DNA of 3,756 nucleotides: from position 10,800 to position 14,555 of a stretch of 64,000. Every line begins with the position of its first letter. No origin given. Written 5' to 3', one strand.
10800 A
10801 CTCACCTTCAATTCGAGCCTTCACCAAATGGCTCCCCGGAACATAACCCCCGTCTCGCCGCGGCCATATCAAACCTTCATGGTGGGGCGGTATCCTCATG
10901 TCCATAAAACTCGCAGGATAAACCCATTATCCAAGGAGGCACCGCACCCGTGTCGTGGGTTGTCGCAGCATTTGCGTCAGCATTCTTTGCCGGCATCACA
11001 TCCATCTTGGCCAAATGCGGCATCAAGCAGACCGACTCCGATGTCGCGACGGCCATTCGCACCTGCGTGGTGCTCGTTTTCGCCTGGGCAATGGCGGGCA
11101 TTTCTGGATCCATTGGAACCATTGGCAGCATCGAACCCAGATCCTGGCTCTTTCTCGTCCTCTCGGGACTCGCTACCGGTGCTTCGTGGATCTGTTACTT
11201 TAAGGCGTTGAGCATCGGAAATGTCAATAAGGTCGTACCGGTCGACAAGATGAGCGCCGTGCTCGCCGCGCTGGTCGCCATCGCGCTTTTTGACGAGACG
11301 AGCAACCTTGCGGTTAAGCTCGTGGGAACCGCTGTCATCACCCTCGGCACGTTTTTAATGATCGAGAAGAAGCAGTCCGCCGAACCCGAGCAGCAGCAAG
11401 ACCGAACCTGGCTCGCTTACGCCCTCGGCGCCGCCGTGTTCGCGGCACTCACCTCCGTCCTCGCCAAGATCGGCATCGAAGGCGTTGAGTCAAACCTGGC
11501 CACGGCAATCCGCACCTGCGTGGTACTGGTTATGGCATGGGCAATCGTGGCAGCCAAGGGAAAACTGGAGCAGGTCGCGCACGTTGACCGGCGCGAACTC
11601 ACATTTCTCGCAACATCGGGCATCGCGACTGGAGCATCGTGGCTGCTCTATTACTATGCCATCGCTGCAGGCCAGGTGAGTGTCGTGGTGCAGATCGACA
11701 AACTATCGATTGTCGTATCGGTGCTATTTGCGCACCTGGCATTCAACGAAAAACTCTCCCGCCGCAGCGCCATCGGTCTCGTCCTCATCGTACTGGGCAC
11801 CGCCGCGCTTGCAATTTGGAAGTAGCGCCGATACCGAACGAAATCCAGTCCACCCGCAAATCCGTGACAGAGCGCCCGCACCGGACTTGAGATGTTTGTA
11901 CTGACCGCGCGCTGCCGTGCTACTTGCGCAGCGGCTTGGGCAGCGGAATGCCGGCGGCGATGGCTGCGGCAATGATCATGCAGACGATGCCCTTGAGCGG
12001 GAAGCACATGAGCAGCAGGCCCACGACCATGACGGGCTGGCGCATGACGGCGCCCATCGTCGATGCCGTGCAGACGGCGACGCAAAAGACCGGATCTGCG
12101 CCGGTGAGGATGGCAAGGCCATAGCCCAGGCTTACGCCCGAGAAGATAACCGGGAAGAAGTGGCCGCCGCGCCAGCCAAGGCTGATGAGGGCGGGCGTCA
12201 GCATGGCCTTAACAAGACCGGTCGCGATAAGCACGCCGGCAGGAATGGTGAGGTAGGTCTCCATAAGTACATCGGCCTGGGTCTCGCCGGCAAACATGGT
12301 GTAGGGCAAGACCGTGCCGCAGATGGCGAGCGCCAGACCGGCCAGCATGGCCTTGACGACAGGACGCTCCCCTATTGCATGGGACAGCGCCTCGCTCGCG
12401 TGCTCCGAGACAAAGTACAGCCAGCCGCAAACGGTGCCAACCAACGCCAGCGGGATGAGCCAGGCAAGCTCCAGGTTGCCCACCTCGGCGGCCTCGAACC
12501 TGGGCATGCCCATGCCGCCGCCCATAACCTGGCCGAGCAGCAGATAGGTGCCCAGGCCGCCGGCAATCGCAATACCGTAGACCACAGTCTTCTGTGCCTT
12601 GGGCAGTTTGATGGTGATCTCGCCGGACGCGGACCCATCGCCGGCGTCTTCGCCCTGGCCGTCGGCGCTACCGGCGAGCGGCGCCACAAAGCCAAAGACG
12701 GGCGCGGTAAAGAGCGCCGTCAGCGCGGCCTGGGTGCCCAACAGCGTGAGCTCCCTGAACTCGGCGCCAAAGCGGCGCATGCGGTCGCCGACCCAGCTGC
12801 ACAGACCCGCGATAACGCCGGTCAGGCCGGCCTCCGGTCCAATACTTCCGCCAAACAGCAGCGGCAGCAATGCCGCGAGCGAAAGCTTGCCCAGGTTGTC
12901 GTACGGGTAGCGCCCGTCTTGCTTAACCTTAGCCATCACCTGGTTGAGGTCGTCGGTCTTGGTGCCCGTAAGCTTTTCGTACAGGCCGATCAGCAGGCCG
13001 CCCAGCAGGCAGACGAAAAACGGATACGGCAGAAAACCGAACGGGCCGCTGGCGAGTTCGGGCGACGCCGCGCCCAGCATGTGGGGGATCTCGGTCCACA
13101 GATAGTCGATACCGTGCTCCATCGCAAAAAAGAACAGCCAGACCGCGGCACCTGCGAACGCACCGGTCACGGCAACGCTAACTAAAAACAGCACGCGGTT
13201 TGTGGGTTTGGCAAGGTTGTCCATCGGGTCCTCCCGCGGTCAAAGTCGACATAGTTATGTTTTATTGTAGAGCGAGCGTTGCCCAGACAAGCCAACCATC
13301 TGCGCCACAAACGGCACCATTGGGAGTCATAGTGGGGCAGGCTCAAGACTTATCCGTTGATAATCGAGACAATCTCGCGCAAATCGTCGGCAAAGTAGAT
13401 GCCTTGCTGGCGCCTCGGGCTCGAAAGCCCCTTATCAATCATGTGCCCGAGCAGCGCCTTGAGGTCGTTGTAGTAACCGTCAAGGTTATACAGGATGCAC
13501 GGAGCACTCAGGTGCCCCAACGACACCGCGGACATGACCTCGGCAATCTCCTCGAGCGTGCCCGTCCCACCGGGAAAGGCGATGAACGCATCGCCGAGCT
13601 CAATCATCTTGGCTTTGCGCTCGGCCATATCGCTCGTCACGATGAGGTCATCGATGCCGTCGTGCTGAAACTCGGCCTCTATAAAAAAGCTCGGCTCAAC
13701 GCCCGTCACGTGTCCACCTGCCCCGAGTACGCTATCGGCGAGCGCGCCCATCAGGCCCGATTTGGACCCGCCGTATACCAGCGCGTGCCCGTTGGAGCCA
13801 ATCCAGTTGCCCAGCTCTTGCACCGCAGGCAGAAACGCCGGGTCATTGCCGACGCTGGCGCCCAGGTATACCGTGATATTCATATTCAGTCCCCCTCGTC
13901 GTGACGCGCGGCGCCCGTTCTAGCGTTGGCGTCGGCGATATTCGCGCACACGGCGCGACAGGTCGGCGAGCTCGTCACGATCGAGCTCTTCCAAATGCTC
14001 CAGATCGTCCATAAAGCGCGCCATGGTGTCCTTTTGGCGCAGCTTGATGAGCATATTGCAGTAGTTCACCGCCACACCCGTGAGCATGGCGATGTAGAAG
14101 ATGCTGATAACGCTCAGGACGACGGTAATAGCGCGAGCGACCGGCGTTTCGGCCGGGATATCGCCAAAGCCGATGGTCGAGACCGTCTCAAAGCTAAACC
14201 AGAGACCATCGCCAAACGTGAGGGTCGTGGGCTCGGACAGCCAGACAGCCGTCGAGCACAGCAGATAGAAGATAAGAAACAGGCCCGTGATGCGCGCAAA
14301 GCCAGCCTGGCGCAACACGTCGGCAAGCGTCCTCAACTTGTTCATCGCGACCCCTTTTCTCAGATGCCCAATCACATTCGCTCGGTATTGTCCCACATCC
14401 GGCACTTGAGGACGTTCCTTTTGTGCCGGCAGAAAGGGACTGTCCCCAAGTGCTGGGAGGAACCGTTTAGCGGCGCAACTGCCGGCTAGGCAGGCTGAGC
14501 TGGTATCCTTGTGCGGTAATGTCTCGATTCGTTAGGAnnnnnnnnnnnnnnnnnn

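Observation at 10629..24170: MITE-like family of about 180 bp in three copies; two copies in opposite orientation bracket a hypothetical membrane-protein gene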

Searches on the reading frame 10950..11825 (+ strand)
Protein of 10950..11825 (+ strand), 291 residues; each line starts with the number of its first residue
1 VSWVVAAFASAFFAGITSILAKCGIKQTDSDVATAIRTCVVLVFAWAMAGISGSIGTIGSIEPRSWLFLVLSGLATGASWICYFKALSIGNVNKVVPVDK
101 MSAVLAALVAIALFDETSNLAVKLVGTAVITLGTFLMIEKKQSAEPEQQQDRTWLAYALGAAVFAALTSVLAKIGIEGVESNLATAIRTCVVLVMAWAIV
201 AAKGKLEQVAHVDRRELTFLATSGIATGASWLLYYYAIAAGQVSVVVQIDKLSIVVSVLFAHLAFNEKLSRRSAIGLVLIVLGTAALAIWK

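Call 18: search_protein_families(library=pfam, proteins=[window:10950-11825:+], max_evalue=0.01)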
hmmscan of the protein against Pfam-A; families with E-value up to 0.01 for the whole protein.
window:10950-11825:+ (291 aa): 3 families
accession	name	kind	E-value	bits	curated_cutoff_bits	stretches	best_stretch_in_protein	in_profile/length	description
PF00892.27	EamA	-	2.5e-31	109.2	28.2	2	153-286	2-132/135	EamA-like transporter family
PF05653.20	Mg_trans_NIPA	-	7.4e-05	22.5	26.2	1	237-289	69-121/295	Magnesium transporter NIPA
PF10639.15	TMEM234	-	0.0022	18.5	30.1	1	217-285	42-110/113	Putative transmembrane family 234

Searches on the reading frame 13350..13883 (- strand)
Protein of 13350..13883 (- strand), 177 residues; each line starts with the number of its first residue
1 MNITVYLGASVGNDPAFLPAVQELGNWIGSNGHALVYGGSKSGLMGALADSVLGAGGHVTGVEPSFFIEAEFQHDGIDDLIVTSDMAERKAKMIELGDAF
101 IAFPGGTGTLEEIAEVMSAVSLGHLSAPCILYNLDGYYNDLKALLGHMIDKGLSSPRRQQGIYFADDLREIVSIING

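Call 63: search_protein_families(library=pfam, proteins=[window:13350-13883:-], max_evalue=0.0001)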
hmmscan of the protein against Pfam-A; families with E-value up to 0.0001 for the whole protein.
window:13350-13883:- (177 aa): 2 families
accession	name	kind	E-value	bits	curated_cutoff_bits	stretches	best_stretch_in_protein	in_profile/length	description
PF03641.19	Lysine_decarbox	-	1.1e-35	123.2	27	1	45-173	1-129/131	Possible lysine decarboxylase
PF18306.6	LDcluster4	-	2.2e-13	50.5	26.3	1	7-117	7-114/151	SLOG cluster4 family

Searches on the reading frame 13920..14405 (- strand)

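Call 63: search_protein_families(library=pfam, proteins=[window:13920-14405:-], max_evalue=0.0001)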
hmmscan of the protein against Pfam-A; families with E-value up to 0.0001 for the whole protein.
window:13920-14405:- (161 aa): 2 families
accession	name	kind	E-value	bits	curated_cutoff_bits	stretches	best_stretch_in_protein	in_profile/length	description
PF07885.22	Ion_trans_2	-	3.7e-13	49.6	22.5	1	43-115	2-76/79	Ion channel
PF00520.37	Ion_trans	-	5e-05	23.1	25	1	59-117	169-234/241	Ion transport protein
